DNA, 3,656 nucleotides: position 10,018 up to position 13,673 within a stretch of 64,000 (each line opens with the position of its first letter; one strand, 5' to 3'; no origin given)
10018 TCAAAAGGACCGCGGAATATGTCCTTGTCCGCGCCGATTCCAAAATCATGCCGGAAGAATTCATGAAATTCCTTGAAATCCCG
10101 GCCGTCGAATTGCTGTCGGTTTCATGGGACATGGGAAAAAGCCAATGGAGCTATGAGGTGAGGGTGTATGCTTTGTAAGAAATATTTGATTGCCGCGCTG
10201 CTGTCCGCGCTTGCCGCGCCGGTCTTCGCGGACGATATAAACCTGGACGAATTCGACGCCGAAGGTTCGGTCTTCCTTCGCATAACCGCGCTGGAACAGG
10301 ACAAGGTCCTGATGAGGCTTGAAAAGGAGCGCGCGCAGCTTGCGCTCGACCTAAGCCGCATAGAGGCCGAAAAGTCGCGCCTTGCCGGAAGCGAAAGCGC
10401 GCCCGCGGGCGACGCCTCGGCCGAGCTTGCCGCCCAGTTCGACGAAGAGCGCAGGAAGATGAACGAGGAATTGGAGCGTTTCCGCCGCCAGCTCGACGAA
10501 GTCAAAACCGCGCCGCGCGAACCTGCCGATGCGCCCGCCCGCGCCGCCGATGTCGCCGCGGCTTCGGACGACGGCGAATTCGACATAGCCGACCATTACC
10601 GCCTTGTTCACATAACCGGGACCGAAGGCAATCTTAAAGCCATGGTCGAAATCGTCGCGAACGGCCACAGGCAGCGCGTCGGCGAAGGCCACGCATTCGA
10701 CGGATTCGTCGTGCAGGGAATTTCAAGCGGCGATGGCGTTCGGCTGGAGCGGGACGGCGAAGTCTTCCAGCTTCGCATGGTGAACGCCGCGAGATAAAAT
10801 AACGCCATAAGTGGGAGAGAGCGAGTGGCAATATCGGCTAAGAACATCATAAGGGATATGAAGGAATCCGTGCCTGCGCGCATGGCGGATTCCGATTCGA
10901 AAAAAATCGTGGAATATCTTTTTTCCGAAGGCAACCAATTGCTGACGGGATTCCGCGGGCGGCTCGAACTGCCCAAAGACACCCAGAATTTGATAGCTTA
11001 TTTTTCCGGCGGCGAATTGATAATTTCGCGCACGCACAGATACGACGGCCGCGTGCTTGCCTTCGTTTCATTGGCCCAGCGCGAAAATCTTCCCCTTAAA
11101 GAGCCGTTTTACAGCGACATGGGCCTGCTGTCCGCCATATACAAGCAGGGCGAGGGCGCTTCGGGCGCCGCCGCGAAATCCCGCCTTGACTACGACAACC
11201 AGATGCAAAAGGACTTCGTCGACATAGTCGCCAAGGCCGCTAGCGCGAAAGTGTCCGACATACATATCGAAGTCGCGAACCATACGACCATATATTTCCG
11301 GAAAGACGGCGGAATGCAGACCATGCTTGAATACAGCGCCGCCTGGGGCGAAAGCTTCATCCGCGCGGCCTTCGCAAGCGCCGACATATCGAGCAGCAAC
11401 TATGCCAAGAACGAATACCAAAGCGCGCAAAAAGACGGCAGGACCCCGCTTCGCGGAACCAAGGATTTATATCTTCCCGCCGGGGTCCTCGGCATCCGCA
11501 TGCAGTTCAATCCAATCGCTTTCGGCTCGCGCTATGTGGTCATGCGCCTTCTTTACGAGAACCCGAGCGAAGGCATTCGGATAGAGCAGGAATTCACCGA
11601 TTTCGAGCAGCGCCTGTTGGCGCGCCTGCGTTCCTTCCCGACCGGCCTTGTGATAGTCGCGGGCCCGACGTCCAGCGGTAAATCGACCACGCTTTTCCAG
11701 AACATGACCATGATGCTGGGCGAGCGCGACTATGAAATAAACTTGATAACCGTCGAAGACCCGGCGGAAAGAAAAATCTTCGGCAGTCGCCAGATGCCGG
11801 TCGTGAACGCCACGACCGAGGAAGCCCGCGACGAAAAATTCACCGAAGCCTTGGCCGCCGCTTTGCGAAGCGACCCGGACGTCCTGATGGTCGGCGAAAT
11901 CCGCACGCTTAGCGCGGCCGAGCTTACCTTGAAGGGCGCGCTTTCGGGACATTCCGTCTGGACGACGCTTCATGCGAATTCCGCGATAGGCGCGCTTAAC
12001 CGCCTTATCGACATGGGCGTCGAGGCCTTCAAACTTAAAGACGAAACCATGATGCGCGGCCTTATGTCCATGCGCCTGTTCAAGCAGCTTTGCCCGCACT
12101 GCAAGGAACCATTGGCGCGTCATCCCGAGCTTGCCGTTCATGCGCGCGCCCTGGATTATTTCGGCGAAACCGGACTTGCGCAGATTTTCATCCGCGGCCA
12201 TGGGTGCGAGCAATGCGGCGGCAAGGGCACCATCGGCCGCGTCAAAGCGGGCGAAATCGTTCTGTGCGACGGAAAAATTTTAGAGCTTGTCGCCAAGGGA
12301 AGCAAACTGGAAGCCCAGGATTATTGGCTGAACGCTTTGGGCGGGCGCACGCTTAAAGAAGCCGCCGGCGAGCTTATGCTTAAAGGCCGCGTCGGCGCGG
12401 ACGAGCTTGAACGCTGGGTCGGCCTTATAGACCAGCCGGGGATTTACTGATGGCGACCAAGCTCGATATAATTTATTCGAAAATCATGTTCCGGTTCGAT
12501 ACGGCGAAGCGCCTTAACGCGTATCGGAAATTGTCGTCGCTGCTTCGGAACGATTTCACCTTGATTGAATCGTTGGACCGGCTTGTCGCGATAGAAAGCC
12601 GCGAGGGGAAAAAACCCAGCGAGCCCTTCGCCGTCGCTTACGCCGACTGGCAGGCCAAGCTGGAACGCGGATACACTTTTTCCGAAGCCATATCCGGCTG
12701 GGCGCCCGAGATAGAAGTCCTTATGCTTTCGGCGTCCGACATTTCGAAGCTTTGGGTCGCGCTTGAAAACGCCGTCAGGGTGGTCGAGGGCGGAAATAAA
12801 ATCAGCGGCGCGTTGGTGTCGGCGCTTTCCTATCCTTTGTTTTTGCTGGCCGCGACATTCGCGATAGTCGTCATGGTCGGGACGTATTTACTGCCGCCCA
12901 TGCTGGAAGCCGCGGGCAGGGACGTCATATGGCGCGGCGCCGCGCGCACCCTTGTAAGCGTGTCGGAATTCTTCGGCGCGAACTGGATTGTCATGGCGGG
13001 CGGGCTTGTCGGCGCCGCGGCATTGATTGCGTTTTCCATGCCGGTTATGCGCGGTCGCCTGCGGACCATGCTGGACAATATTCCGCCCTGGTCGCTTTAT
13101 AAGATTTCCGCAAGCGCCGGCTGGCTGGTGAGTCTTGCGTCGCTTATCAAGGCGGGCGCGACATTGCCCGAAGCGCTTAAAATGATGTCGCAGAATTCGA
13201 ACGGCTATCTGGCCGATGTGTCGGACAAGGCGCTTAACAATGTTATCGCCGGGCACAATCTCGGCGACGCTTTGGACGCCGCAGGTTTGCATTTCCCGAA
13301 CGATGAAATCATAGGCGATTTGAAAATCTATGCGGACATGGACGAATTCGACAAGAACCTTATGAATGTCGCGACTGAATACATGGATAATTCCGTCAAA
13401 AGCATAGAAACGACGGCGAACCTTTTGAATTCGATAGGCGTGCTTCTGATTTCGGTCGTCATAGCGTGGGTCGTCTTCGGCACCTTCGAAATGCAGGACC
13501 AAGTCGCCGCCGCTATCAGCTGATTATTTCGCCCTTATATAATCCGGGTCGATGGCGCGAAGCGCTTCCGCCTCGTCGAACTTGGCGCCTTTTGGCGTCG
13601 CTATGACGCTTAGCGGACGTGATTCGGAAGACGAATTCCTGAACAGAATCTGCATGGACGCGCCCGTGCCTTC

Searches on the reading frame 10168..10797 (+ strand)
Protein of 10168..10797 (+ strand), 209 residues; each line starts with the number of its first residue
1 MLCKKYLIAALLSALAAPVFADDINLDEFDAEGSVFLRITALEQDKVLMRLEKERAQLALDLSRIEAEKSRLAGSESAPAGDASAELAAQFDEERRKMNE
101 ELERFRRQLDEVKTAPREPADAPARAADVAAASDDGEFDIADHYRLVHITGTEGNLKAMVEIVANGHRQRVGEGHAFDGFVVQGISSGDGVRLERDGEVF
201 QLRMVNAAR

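Call 6: search_protein_families(library=pfam, proteins=[window:10168-10797:+], max_evalue=0.001)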
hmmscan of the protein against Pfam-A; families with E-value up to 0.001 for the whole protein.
window:10168-10797:+ (209 aa): 1 family
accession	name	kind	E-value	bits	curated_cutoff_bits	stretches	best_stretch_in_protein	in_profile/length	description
PF11068.13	YlqD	-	8.3e-05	23.4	27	1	38-114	12-88/131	YlqD protein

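Call 15: search_protein_families(library=ncbifam, proteins=[window:10168-10797:+], max_evalue=0.01)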
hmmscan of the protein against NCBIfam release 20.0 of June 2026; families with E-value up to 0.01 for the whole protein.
window:10168-10797:+ (209 aa): 3 families
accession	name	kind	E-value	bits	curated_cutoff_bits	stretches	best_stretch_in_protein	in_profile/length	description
TIGR03021.1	pilP_fam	equivalog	0.00013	22.9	34.65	1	95-191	23-116/119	type IV pilus biogenesis protein PilP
NF046048.1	NlpC_P60_DIP1281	equivalog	0.0012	17.7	517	1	34-130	138-233/587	DIP1281 family NlpC/P60 protein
TIGR02500.1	type_III_yscD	equivalog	0.0041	16.1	86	1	71-203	304-412/413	type III secretion system inner membrane ring subunit SctD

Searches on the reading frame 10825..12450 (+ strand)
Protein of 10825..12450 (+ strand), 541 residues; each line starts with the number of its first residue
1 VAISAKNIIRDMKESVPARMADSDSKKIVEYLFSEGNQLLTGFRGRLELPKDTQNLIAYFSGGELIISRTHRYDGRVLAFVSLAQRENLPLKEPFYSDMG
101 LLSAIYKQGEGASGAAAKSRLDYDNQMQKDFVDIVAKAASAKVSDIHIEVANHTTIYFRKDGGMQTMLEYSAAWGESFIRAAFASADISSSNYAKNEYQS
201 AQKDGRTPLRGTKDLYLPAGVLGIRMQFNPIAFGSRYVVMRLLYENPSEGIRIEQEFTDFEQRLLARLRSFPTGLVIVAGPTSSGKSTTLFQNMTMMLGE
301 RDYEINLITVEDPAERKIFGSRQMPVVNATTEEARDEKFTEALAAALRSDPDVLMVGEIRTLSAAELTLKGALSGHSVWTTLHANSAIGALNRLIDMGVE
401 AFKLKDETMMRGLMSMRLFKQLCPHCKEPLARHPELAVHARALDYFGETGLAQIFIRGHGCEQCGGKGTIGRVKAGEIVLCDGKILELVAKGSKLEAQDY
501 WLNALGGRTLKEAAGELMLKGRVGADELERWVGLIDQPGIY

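Call 6: search_protein_families(library=pfam, proteins=[window:10825-12450:+], max_evalue=0.001)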
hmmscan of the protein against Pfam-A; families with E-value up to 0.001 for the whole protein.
window:10825-12450:+ (541 aa): 1 family
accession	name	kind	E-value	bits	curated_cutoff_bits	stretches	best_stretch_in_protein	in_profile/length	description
PF00437.27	T2SSE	-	1.2e-61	208.9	24.9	1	127-529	8-369/370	Type II/IV secretion system protein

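Call 15: search_protein_families(library=ncbifam, proteins=[window:10825-12450:+], max_evalue=0.01)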
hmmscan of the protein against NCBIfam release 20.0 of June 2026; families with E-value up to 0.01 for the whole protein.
window:10825-12450:+ (541 aa): 18 families
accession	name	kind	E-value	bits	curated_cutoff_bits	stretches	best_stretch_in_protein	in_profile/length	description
TIGR02533.1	type_II_gspE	equivalog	4.8e-64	216.8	630.25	1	134-530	116-484/486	type II secretion system ATPase GspE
TIGR02538.1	type_IV_pilB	equivalog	6.4e-57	193.4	675.65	1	123-529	177-559/564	type IV-A pilus assembly ATPase PilB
NF053534.1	T4PilAsmATPsTfpB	equivalog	4.8e-50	170.5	850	1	121-529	194-579/584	type IV pilus assembly ATPase TfpB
NF007755.0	PRK10436.1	equivalog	4.6e-48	164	617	1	128-534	86-461/465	type II secretion system protein GspE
NF041000.1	ATPase_ComGA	equivalog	2.1e-41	141.7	300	1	133-419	2-265/267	competence type IV pilus ATPase ComGA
TIGR01420.1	pilT_fam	subfamily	1.5e-33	116.5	319.1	1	265-418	114-259/343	PilT/PilU family type 4a pilus ATPase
TIGR02525.1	plasmid_TraJ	equivalog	3.3e-18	65.8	368.3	1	272-398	148-273/372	plasmid transfer ATPase TraJ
TIGR02524.1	dot_icm_DotB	equivalog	2.7e-13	49.9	463.3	1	273-396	134-258/358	Dot/Icm type IV secretion system ATPase DotB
NF058587.1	archaellum_moto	equivalog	4.6e-13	48.7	550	1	276-394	278-393/527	archaellum flagellar ATPase motor FlaI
TIGR02788.1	VirB11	equivalog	8.2e-13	48.1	249.95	1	276-412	147-283/308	P-type DNA transfer ATPase VirB11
TIGR02782.1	TrbB_P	equivalog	4.9e-12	45.8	304.55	1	276-408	139-266/303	P-type conjugative transfer ATPase TrbB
TIGR03819.1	heli_sec_ATPase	hypoth_equivalog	4.4e-09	36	373.15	1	258-399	164-302/340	TadA family conjugal transfer-associated ATPase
NF010407.0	PRK13833.1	subfamily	4.8e-09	36.1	499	1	276-402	147-267/323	conjugal transfer protein TrbB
NF010469.0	PRK13894.1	subfamily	3.7e-08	33.1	508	1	276-395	152-265/320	conjugal transfer ATPase TrbB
NF053672.1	bindosome_BasE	exception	5.1e-08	32.1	1000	1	277-395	274-389/512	bindosome assembly system ATPase subunit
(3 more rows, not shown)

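Call 31: find_related_loci(query=window:10825-12447:+, collection=genome_contigs, flank=10000)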
Query window:10825-12447:+ (541 aa) in genome_contigs; peptide patterns used: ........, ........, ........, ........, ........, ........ (x = any residue, [..] = any of these).
203 stretches matched a pattern; 176 encode a relative of the query (tblastn E <= 1e-3); the best 80 are kept; 80 distinct loci.
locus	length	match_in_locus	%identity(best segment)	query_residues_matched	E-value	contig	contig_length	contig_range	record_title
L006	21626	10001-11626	83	1-541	0e+0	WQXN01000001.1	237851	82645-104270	MAG: Alphaproteobacteria bacterium isolate Emb289P3bin18 Ga0123356_10000008, whole genome shotgun sequence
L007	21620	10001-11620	84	4-541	0e+0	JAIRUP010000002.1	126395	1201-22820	MAG: Rickettsiales bacterium isolate Cyl330_bin36 k119_2555262, whole genome shotgun sequence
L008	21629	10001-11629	80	1-541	0e+0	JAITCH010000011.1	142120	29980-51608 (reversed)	MAG: Rickettsiales bacterium isolate Nl494_bin11 k119_1473514, whole genome shotgun sequence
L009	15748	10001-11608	73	7-541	0e+0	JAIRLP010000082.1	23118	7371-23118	MAG: Rickettsiales bacterium isolate Cc175_bin55 k119_1767406, whole genome shotgun sequence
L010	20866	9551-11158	70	6-541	0e+0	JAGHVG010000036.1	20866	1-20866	MAG: Candidatus Enterousia scatequi isolate E5_MB2_120 c_000000329097, whole genome shotgun sequence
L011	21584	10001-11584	73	15-541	0e+0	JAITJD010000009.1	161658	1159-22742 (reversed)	MAG: Rickettsiales bacterium isolate Pcl387_bin15 k119_674204, whole genome shotgun sequence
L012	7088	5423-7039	71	3-541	0e+0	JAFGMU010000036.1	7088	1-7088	MAG: Alphaproteobacteria bacterium isolate Zod_Metabat.497 k87_9485826, whole genome shotgun sequence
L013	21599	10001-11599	72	10-541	0e+0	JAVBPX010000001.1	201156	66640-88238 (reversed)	MAG: Alphaproteobacteria bacterium isolate EPI_MAG_00150 c_000009765220, whole genome shotgun sequence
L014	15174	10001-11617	71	6-541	0e+0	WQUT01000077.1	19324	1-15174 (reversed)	MAG: Proteobacteria bacterium isolate Cu122P5bin52 JGI20166J26741_12005584, whole genome shotgun sequence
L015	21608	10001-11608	71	7-541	0e+0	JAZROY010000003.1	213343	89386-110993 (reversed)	MAG: Candidatus Enterousia sp. isolate T1900045382_YK20190072.MAGScoT_cleanbin_000027 SGB_6902_k141_580842, whole genome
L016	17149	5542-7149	70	6-541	0e+0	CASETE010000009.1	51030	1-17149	uncultured proteobacterium isolate SI.O98.metabat-bins.90 genome assembly, contig: SI.O98.metabat-bins.90.fa_k141_188522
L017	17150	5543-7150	70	6-541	0e+0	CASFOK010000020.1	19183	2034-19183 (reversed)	uncultured proteobacterium isolate SI.B28.metabat-bins.76 genome assembly, contig: SI.B28.metabat-bins.76.fa_k141_462446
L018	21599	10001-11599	71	10-541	0e+0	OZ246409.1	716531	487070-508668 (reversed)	MAG: uncultured Muribaculaceae bacterium isolate SRP089250_co1_503 genome assembly, chromosome: 1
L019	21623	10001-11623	70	1-541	0e+0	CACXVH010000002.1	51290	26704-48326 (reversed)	MAG: uncultured proteobacterium isolate RUG11635 genome assembly, contig: RUG11635_asm_2, whole genome shotgun sequence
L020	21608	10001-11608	70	6-541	0e+0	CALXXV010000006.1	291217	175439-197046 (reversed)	MAG: uncultured Alphaproteobacteria bacterium isolate E08__bin46 genome assembly, contig: E08__k127_1716458, whole genom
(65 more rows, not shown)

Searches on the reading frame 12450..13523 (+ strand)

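Call 6: search_protein_families(library=pfam, proteins=[window:12450-13523:+], max_evalue=0.001)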
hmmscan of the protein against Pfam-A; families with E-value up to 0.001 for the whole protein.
window:12450-13523:+ (357 aa): 1 family
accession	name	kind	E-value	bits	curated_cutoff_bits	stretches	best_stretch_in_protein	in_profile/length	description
PF00482.28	T2SSF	-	9.9e-21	74.4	25.2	2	227-344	3-121/125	Type II secretion system (T2SS), protein F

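Call 15: search_protein_families(library=ncbifam, proteins=[window:12450-13523:+], max_evalue=0.01)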
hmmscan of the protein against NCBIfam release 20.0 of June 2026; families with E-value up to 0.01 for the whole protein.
window:12450-13523:+ (357 aa): 4 families
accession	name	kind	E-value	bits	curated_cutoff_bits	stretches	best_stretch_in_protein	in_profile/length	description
NF041012.2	T4P_ComGB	equivalog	1e-16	61.2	240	1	25-278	7-258/332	competence type IV pilus assembly protein ComGB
TIGR02120.1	GspF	equivalog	5.3e-14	52.3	424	1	18-343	62-388/401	type II secretion system inner membrane protein GspF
NF007861.0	PRK10573.1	equivalog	4.5e-11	42.4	401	1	18-342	58-384/401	protein transport protein HofC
NF052607.1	T4PiliAsmPilCThrm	equivalog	5e-08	32.4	700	1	26-347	73-395/406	type IV pilus assembly protein PilC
